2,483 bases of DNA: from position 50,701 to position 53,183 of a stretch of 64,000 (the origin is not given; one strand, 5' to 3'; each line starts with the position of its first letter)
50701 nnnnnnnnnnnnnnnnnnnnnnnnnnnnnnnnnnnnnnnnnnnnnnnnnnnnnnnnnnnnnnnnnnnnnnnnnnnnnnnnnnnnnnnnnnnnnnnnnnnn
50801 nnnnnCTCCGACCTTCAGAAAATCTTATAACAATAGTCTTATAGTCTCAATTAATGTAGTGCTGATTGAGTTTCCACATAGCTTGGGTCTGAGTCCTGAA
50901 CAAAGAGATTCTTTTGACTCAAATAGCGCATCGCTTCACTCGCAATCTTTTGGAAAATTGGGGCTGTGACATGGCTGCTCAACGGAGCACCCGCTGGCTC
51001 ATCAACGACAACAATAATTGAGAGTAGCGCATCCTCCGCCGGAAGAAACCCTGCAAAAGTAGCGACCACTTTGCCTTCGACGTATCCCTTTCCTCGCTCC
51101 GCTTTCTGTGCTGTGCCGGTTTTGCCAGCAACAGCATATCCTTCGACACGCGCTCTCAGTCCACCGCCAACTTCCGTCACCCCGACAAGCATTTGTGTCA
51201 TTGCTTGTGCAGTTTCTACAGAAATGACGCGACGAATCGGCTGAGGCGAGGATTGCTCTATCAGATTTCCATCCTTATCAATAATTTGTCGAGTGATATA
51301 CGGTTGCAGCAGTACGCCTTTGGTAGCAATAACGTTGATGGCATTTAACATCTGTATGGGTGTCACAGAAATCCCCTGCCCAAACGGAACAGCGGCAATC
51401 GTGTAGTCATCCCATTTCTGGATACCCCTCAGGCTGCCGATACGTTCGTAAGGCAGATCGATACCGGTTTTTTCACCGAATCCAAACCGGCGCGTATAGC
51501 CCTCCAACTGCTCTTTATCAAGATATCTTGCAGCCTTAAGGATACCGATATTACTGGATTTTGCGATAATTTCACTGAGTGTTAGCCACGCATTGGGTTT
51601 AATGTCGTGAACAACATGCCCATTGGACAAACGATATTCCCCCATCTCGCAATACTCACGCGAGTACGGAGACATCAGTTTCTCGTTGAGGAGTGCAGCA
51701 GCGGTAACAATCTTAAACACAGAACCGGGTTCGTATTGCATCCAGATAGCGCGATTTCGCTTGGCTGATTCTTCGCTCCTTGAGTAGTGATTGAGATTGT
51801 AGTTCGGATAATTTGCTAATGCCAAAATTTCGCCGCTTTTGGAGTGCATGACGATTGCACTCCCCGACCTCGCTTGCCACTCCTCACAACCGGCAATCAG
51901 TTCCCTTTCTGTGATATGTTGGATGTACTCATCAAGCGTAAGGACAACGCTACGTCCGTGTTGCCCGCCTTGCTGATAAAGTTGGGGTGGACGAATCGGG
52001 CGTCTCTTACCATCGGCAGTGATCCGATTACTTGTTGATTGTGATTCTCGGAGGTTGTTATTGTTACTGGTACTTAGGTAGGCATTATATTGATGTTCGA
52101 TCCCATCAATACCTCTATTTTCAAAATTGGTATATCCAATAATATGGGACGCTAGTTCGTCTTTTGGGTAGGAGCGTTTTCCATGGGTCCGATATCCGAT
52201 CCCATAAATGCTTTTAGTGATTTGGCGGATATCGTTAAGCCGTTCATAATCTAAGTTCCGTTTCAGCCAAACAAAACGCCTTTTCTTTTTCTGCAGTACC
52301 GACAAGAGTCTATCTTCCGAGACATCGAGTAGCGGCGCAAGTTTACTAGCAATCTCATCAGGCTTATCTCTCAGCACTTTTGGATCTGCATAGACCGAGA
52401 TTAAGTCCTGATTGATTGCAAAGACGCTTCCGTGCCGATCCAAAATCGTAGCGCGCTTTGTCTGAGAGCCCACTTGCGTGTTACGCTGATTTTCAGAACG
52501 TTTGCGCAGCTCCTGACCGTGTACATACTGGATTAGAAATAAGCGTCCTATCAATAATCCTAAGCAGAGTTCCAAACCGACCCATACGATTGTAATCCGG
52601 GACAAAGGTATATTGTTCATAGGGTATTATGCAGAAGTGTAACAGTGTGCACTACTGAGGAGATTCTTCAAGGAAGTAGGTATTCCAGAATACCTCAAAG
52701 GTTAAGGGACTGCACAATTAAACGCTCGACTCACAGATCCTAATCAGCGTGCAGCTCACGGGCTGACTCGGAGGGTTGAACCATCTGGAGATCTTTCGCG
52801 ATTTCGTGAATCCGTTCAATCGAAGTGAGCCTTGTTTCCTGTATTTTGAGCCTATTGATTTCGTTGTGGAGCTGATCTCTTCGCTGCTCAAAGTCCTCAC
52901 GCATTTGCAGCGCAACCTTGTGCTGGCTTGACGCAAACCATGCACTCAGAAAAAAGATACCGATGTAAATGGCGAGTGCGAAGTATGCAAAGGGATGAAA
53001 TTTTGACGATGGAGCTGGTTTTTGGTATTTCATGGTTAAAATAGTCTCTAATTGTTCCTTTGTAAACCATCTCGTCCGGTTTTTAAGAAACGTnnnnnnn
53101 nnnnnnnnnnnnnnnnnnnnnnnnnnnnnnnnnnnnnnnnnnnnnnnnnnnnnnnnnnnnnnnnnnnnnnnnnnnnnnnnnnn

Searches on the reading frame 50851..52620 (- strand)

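Call 5: search_protein_families(library=pfam, proteins=[window:50851-52620:-])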
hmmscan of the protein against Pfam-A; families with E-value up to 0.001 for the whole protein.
window:50851-52620:- (589 aa): 3 families
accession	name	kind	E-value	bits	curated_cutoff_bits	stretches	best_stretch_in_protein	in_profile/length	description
PF00905.27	Transpeptidase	-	1e-69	235.4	22.1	1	253-560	1-298/299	Penicillin binding protein transpeptidase domain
PF03717.20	PBP_dimer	-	1.3e-18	68.5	24.4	1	54-192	4-168/180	Penicillin-binding Protein dimerisation domain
PF21922.1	PBP_dimer_2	-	0.00018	22.2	27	1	148-190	24-65/83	Penicillin binding protein A dimerisation domain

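Call 63: search_protein_families(library=ncbifam, proteins=[window:50851-52620:-], max_evalue=1e-20)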
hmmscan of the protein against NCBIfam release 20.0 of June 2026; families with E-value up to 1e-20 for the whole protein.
window:50851-52620:- (589 aa): 8 families
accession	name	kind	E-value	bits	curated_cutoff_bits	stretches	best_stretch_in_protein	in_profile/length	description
TIGR02214.1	spoVD_pbp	equivalog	1.9e-122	409.7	688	1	17-570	10-561/636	stage V sporulation protein D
NF053573.1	PBP2_PenA_Neis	exception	1.4e-88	297.9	1105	1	7-565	26-562/572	peptidoglycan D,D-transpeptidase PBP2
TIGR03423.1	pbp2_mrdA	equivalog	5.9e-84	282.7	455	1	8-563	2-590/593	penicillin-binding protein 2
NF011685.0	PRK15105.1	subfamily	1.3e-71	242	737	1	9-567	24-561/588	peptidoglycan glycosyltransferase FtsI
NF038271.1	strep_PBP2X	exception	8.2e-58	196.2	1050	1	34-565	51-614/750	penicillin-binding protein PBP2X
TIGR02074.1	PBP_1a_fam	subfamily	1e-29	103.8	508.75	1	219-526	220-507/535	PBP1A family penicillin-binding protein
NF008061.0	PRK10795.1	equivalog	5.2e-25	88.1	962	1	6-506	19-551/634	peptidoglycan DD-transpeptidase MrdA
NF051842.1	PBP4_5_Efaec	equivalog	4.4e-24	84.8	700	1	52-506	161-615/668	penicillin-binding protein PBP4(5)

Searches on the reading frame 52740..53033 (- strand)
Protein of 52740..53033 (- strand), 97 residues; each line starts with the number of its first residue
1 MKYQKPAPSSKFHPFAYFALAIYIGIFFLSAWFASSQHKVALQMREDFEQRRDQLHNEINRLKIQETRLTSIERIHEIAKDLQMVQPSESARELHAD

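Call 5: search_protein_families(library=pfam, proteins=[window:52740-53033:-])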
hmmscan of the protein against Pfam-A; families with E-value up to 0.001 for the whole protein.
window:52740-53033:- (97 aa): 2 families
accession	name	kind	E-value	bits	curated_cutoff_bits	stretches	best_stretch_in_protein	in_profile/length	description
PF04999.18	FtsL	-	5.6e-07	30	22.9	1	19-90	16-90/97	Cell division protein FtsL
PF04977.20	DivIC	-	1.5e-05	25.1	28.9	1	24-90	2-73/80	Septum formation initiator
